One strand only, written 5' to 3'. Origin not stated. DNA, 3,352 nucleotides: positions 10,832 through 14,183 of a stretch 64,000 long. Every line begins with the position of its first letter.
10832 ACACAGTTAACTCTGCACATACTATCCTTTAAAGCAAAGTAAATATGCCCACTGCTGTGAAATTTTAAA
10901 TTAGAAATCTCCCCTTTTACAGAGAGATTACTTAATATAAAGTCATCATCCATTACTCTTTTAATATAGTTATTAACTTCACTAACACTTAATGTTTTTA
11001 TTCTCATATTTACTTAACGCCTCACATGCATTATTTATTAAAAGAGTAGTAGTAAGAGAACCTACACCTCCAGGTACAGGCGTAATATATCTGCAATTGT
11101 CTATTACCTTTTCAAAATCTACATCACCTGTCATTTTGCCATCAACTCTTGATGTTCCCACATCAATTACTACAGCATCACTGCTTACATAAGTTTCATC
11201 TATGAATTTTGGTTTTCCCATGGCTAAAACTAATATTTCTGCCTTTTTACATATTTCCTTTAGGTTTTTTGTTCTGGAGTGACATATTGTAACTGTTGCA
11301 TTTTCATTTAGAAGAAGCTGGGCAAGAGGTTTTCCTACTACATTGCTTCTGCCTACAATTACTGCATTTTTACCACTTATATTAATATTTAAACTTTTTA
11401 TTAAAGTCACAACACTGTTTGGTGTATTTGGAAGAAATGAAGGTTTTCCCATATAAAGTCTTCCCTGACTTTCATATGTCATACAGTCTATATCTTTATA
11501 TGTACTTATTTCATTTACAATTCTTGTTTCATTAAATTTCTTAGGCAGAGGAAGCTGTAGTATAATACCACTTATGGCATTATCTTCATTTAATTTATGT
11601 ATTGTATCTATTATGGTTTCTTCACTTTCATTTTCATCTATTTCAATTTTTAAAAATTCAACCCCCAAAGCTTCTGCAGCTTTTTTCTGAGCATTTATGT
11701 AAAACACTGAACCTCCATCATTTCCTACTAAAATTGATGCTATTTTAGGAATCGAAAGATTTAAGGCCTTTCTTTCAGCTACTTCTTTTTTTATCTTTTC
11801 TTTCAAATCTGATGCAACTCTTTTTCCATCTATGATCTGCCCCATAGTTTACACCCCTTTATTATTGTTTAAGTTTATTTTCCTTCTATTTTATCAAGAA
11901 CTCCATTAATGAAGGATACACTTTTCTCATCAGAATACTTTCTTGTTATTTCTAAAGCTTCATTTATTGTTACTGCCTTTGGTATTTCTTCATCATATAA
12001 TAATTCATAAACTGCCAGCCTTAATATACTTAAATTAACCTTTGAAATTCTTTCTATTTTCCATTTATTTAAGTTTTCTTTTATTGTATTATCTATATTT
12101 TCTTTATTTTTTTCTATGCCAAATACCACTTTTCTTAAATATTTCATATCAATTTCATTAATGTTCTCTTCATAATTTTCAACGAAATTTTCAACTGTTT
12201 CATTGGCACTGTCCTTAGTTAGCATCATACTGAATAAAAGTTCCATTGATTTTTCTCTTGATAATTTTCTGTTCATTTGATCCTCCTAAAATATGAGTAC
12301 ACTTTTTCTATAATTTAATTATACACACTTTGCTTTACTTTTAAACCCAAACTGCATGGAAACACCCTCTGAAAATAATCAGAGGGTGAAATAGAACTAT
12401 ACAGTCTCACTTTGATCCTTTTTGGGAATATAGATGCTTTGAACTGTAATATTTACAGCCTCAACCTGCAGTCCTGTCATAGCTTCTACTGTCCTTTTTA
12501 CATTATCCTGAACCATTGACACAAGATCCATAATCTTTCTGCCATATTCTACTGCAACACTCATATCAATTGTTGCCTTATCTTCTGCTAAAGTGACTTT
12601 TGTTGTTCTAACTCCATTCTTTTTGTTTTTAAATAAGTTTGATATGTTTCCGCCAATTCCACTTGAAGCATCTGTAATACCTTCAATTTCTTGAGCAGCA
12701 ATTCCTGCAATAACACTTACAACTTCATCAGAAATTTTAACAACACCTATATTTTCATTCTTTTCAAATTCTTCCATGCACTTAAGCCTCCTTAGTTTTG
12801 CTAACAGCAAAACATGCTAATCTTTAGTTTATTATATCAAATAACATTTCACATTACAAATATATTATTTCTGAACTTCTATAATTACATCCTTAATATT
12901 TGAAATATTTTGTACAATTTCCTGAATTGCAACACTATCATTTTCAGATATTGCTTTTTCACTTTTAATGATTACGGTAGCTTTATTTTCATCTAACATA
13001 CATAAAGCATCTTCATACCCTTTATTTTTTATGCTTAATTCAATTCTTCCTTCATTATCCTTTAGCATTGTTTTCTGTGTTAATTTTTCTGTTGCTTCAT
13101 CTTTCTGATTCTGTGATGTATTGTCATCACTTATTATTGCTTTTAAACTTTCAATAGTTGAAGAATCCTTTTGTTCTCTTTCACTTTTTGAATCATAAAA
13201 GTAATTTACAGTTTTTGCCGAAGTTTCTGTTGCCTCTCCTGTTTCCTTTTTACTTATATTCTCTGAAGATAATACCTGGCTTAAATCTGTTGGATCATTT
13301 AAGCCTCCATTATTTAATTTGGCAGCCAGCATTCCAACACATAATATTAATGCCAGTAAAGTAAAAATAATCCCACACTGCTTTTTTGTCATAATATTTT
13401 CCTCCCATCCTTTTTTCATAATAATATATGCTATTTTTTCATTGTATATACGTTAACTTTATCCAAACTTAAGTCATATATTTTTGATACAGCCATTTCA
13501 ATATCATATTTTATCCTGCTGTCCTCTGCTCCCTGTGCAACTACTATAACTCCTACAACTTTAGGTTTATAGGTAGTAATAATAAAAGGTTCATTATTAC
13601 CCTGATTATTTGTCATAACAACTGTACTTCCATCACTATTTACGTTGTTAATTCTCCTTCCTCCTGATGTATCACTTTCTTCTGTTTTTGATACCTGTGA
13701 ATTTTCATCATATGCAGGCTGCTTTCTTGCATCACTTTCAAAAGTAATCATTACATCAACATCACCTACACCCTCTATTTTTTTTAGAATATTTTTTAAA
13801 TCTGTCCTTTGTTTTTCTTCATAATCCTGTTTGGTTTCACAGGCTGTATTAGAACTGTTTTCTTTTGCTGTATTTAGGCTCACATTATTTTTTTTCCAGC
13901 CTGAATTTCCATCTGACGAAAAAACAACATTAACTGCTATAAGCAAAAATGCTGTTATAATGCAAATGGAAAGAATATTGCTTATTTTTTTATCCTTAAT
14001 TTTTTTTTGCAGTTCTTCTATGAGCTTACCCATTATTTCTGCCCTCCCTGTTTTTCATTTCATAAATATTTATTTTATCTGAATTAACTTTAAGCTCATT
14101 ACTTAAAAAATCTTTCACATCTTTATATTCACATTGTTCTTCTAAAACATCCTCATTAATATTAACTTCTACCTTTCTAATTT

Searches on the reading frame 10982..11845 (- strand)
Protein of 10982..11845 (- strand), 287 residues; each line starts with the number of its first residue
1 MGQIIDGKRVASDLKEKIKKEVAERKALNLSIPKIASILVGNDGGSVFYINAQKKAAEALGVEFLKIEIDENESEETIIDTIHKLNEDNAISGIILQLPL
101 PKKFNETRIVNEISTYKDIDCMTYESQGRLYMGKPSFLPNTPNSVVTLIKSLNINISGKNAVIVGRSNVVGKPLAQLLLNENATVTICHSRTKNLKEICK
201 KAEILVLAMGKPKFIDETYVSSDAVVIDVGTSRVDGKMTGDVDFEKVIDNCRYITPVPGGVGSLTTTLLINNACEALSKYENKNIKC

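Call 40: search_protein_families(library=pfam, proteins=[window:10982-11845:-], max_evalue=0.00001)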
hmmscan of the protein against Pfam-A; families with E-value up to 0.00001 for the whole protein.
window:10982-11845:- (287 aa): 2 families
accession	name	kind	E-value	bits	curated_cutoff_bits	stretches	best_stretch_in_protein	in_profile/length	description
PF02882.25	THF_DHG_CYH_C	-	3.7e-62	208.8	27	1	126-279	4-158/160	Tetrahydrofolate dehydrogenase/cyclohydrolase, NAD(P)-binding domain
PF00763.28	THF_DHG_CYH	-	2.3e-32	112.1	32.8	1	5-120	1-115/115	Tetrahydrofolate dehydrogenase/cyclohydrolase, catalytic domain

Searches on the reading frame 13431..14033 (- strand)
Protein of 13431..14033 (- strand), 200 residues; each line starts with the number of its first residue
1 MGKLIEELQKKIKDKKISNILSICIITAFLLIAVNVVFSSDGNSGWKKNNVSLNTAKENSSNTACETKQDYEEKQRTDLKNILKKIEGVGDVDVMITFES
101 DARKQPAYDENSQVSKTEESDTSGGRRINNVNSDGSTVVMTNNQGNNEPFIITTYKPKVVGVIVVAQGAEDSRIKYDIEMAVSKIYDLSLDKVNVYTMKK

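Call 41: search_protein_families(library=pfam, proteins=[window:13431-14033:-], max_evalue=0.00001)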
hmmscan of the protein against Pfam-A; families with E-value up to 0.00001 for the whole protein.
window:13431-14033:- (200 aa): 0 families

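Call 79: search_protein_families(library=ncbifam, proteins=[window:13431-14033:-], max_evalue=0.01)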
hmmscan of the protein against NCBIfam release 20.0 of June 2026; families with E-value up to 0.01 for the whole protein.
window:13431-14033:- (200 aa): 2 families
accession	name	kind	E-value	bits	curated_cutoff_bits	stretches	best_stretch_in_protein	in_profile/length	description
TIGR02830.1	spore_III_AG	equivalog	1.7e-49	167.7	147.7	1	15-199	1-186/186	stage III sporulation protein AG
NF042931.1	SAG1386_EF1546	equivalog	0.0041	17.2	80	1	9-122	20-106/158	SAG1386/EF1546 family surface-associated protein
